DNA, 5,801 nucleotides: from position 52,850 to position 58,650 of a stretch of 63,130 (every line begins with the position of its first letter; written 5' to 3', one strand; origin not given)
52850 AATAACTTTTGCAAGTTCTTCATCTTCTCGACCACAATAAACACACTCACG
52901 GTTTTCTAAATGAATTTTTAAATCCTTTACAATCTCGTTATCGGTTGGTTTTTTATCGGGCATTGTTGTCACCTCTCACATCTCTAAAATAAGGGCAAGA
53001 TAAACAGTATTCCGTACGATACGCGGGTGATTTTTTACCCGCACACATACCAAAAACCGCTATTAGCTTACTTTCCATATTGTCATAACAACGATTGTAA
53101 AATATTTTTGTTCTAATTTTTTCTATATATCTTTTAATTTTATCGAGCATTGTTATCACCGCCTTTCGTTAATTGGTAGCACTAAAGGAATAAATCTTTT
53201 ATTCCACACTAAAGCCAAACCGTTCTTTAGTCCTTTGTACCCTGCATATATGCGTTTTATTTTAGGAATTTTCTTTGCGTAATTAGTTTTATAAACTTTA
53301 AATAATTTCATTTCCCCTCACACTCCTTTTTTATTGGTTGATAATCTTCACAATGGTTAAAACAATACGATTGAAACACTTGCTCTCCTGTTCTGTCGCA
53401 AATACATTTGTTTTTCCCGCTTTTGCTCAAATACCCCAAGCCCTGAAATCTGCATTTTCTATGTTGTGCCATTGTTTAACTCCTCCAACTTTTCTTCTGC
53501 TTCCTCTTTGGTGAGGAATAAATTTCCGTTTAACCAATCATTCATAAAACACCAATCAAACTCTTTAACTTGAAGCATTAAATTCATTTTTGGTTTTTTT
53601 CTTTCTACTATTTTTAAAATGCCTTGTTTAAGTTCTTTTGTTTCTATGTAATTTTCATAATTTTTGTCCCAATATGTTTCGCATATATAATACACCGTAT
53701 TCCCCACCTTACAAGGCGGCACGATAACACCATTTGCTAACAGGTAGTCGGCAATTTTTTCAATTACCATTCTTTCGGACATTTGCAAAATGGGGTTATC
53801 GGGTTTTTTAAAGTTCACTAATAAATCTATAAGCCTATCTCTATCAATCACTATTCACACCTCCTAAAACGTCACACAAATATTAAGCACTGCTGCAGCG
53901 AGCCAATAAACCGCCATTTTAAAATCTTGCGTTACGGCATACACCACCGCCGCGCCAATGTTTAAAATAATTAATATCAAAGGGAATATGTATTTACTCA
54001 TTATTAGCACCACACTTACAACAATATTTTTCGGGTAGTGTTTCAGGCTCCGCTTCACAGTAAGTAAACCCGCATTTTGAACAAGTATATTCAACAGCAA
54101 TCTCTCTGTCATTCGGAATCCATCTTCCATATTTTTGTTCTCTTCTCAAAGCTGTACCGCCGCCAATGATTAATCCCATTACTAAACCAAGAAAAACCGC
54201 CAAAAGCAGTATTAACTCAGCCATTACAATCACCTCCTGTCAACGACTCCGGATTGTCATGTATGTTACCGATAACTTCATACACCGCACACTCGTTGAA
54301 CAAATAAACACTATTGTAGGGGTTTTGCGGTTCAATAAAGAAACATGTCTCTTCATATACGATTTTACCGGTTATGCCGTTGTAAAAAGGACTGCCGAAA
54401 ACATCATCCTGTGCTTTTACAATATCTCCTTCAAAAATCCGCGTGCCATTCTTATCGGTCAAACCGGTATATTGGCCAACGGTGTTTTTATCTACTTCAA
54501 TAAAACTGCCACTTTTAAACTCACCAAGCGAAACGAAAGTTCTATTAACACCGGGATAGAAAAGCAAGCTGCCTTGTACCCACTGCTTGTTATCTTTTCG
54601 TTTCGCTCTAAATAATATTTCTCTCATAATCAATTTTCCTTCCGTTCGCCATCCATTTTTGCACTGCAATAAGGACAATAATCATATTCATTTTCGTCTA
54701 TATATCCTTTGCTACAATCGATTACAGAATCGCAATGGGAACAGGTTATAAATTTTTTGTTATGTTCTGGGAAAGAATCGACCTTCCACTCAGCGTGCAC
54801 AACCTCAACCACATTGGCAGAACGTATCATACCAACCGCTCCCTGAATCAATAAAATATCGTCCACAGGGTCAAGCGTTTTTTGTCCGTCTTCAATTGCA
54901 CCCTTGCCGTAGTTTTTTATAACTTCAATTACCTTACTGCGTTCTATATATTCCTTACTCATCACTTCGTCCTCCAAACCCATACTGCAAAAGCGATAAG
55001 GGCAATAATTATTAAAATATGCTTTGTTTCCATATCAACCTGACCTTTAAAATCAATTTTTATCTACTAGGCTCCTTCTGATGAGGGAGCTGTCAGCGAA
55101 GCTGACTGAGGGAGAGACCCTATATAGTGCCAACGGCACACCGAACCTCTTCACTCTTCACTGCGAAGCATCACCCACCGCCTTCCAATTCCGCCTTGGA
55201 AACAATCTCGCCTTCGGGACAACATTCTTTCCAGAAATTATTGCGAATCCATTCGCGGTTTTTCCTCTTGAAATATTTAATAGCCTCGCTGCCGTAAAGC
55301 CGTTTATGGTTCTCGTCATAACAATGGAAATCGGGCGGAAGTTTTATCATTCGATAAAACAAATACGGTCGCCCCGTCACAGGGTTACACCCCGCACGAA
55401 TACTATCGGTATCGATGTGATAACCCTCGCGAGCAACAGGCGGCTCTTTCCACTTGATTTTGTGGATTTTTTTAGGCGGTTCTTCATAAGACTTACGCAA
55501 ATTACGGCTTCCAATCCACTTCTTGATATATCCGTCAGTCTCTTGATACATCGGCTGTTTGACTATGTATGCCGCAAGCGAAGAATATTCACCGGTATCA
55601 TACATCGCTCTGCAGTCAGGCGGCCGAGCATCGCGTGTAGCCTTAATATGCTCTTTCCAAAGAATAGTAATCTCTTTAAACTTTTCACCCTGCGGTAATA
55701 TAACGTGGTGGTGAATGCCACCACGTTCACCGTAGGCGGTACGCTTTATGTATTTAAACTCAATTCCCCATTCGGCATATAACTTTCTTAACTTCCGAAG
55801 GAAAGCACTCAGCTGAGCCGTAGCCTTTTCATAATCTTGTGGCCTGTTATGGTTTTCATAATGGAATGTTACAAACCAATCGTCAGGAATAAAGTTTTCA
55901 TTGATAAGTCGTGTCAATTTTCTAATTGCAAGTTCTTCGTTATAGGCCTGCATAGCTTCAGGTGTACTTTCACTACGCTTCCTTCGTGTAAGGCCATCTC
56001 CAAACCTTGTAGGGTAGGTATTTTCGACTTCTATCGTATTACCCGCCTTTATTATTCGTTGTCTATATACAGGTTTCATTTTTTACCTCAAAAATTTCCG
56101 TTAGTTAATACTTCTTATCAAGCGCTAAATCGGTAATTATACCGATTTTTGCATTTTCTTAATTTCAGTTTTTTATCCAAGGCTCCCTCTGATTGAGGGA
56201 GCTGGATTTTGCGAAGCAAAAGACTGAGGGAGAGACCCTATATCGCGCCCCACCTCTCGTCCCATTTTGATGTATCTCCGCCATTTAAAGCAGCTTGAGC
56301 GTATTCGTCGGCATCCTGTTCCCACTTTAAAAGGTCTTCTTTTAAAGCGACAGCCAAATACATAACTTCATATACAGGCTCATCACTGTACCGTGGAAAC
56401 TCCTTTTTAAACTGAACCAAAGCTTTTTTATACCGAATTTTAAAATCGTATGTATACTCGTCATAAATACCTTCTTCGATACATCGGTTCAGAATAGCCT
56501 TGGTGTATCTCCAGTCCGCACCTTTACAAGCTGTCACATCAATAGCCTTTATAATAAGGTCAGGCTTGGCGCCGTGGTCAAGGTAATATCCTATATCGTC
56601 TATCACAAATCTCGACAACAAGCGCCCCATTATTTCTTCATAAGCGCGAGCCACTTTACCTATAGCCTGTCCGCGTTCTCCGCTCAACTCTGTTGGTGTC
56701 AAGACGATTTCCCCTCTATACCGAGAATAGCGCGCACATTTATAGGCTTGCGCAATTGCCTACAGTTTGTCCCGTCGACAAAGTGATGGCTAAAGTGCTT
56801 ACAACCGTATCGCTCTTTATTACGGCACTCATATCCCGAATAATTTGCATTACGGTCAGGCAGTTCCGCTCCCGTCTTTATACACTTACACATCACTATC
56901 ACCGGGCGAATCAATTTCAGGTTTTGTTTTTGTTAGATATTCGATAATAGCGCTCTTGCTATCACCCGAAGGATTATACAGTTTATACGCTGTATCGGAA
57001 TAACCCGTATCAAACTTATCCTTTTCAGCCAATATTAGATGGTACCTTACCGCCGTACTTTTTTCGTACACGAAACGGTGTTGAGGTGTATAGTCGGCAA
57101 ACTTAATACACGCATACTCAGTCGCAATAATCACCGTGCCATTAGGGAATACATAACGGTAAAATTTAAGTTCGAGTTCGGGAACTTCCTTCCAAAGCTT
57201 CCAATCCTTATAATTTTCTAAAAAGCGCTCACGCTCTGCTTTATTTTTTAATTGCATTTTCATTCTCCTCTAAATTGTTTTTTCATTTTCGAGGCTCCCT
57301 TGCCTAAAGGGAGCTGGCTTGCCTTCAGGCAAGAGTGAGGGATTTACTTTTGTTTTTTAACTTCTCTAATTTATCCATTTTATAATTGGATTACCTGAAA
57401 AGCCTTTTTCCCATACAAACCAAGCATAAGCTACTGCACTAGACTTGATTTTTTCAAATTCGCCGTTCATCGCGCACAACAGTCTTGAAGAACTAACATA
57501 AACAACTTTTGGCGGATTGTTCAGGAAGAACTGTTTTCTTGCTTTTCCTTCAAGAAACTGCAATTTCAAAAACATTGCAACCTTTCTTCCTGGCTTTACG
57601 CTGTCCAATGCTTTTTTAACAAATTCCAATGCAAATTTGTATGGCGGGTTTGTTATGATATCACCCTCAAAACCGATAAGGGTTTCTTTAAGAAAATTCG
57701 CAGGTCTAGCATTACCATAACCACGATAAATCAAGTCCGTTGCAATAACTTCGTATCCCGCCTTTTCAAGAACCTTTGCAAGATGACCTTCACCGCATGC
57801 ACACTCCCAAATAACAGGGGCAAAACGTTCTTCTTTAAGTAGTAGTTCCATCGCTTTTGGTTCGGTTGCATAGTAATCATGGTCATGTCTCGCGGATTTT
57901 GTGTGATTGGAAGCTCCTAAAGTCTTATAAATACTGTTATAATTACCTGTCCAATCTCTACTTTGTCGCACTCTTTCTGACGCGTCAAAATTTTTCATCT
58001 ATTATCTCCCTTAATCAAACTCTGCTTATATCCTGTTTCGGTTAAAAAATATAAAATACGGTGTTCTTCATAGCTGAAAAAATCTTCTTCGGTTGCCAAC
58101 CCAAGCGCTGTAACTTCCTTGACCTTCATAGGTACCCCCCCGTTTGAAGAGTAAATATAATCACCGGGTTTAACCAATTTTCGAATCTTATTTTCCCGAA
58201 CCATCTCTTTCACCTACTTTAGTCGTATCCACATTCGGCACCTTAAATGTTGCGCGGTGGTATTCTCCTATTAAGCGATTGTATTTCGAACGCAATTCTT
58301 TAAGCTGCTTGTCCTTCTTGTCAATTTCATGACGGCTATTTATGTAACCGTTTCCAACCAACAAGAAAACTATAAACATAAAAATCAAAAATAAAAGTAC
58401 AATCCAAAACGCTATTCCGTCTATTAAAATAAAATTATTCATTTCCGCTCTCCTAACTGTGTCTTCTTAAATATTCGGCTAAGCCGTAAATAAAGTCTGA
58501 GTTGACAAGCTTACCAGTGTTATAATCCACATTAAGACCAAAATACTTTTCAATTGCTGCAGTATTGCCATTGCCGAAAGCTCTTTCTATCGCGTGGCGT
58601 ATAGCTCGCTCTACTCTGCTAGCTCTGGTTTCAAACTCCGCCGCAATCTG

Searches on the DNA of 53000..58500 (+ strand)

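Call 17: search_dna_similar(query=window:53000-58500:+, collection=phages, mode=distant, max_rows=20)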
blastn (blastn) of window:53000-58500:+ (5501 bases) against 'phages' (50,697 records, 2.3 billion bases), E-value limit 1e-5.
Records with a match: 1; places in all: 1; records where one place covers at least 80% of the query: 0.
Best place of each record, by identity: 80-90% 1.
By first word of the organism name: Bacteriophage 1.
By host as written in the record: - 1.
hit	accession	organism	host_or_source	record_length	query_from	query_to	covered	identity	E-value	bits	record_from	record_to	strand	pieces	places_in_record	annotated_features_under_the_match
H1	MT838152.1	Bacteriophage sp.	human fecal samples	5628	2070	2122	1%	86.8%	6e-6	62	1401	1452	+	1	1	record has no annotation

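Call 20: get_annotated_region(hit=H1, flank=3000)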
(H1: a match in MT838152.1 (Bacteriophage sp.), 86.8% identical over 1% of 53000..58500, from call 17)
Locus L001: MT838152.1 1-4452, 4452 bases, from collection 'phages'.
description: UNVERIFIED: Bacteriophage sp. clone scaffold_6829 genomic sequence.
organism: Bacteriophage sp. (NCBI taxid 38018)
taxonomy: Viruses
host: -; source: human fecal samples; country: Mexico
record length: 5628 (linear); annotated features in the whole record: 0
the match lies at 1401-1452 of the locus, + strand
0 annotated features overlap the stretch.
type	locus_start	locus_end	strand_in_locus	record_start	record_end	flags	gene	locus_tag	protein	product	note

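Call 30: search_rna_families(source=window, start=55000, end=56300, threshold=evalue, max_evalue=10, show_alignments=3)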
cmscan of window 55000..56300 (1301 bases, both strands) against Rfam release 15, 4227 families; matches with E-value up to 10: 6.
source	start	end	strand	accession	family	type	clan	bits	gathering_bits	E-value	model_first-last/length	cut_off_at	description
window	55653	55681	+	RF01351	CRISPR-DR42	Gene; CRISPR;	-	20.5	40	5.6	1-29/29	no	CRISPR RNA direct repeat element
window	55074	55111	+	RF01135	sR24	Gene; snRNA; snoRNA; CD-box;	-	19.7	36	0.12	1-55/55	no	Small nucleolar RNA sR24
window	56127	56223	-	RF01441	S_pombe_snR46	Gene; snRNA; snoRNA; HACA-box;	CL00021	19.6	60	1.9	1-168/168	no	small nulceolar RNA snR46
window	55508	55531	+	RF01354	CRISPR-DR45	Gene; CRISPR;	-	17.8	37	7.4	1-24/24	no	CRISPR RNA direct repeat element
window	55197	55263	+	RF02702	AgvB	Gene; sRNA;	-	15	56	8.7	1-62/62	no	Anti GcvB sRNA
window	55270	55312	+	RF00292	snoTBR5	Gene; snRNA; snoRNA; CD-box;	-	12.9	44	10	1-94/94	no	Small nucleolar RNA TBR5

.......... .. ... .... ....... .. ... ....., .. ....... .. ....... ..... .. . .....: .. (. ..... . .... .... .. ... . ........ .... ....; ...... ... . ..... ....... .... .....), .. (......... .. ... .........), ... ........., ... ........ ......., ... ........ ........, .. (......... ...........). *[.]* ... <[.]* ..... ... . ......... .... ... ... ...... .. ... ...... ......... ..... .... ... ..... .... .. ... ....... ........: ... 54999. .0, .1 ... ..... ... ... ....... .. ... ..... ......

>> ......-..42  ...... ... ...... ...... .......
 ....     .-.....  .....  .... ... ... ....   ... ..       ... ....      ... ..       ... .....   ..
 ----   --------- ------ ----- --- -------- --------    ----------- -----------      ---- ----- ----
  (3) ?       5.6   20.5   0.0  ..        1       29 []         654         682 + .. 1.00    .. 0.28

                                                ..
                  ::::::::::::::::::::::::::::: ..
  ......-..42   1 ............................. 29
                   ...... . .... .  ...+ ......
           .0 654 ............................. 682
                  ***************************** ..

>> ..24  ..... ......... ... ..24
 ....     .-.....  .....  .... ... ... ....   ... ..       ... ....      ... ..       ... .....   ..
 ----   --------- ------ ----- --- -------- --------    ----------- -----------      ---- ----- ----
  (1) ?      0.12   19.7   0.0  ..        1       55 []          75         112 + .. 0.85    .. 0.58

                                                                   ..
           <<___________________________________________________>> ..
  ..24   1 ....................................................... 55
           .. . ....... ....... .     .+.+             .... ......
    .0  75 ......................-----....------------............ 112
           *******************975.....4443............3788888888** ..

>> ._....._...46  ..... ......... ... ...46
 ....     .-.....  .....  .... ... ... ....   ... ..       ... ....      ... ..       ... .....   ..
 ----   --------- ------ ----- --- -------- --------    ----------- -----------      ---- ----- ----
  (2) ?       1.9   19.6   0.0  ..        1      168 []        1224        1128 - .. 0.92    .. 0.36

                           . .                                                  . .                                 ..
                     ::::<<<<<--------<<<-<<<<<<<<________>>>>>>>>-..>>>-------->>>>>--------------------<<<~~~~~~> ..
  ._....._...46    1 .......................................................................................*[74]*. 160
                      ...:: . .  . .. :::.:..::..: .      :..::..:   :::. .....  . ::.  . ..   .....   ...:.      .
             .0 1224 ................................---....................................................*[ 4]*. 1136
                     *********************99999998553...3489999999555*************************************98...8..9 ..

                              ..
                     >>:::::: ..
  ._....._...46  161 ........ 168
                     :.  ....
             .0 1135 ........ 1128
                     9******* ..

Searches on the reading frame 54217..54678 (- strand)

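Call 12: search_protein_families(library=pfam, proteins=[window:54217-54678:-], max_evalue=0.01)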
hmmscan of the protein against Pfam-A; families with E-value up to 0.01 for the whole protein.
window:54217-54678:- (153 aa): 1 family
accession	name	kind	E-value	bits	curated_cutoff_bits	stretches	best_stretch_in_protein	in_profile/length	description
PF09643.15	YopX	-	9.3e-20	71.4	22.4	1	23-146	2-127/128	YopX protein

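Call 13: search_protein_families(library=phrogs, proteins=[window:54217-54678:-], max_evalue=0.001)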
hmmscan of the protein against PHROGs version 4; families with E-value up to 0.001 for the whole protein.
window:54217-54678:- (153 aa): 4 families
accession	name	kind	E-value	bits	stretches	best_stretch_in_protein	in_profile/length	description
phrog_98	-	unknown function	1.6e-30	107.1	1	14-148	21-152/208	-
phrog_8684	-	unknown function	8.5e-30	104.9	1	18-148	2-162/164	-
phrog_9107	-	unknown function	4.1e-06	27.5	1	47-115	42-105/209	-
phrog_24347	-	unknown function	0.00029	21.2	1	58-142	166-237/245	-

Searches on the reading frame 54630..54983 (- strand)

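Call 12: search_protein_families(library=pfam, proteins=[window:54630-54983:-], max_evalue=0.01)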
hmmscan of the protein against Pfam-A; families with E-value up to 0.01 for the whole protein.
window:54630-54983:- (117 aa): 0 families

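Call 13: search_protein_families(library=phrogs, proteins=[window:54630-54983:-], max_evalue=0.001)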
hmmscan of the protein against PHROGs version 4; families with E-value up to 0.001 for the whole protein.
window:54630-54983:- (117 aa): 1 family
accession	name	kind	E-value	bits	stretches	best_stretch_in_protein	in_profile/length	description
phrog_22543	-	unknown function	2.1e-08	35.5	1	10-115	2-102/105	-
